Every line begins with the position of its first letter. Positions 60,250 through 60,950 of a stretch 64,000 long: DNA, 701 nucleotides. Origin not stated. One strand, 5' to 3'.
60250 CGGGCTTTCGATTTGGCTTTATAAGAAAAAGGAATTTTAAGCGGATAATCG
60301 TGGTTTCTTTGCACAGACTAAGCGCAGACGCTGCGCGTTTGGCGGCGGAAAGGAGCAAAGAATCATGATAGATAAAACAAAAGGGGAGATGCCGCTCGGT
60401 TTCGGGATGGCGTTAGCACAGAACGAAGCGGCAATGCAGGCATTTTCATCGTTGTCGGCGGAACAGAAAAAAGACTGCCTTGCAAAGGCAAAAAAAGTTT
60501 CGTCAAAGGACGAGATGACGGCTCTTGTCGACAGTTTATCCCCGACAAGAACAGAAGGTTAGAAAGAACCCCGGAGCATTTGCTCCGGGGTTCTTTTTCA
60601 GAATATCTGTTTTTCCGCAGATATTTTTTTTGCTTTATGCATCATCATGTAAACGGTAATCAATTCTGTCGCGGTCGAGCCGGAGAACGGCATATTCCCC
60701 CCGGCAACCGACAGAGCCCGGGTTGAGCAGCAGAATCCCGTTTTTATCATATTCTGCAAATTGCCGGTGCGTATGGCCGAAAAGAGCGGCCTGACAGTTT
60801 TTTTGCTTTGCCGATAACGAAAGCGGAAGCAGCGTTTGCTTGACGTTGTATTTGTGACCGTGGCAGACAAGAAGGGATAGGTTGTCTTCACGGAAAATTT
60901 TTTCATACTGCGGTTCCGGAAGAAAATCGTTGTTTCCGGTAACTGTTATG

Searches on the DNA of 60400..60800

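Call 77: search_with_rna_model(model_id=R1, source=window, start=60400, end=60800, filters=off, max_evalue=1, show_alignments=1)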
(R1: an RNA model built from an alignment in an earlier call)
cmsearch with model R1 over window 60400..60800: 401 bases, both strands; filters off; matches with E-value up to 1: 4.
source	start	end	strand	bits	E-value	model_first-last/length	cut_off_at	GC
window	60560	60621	+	23.5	4.3e-05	1-68/68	no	0.45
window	60539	60602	-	11.8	0.014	1-68/68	no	0.5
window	60753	60773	+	7.4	0.13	1-68/68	no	0.52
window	60479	60506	-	3.4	0.92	1-68/68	no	0.36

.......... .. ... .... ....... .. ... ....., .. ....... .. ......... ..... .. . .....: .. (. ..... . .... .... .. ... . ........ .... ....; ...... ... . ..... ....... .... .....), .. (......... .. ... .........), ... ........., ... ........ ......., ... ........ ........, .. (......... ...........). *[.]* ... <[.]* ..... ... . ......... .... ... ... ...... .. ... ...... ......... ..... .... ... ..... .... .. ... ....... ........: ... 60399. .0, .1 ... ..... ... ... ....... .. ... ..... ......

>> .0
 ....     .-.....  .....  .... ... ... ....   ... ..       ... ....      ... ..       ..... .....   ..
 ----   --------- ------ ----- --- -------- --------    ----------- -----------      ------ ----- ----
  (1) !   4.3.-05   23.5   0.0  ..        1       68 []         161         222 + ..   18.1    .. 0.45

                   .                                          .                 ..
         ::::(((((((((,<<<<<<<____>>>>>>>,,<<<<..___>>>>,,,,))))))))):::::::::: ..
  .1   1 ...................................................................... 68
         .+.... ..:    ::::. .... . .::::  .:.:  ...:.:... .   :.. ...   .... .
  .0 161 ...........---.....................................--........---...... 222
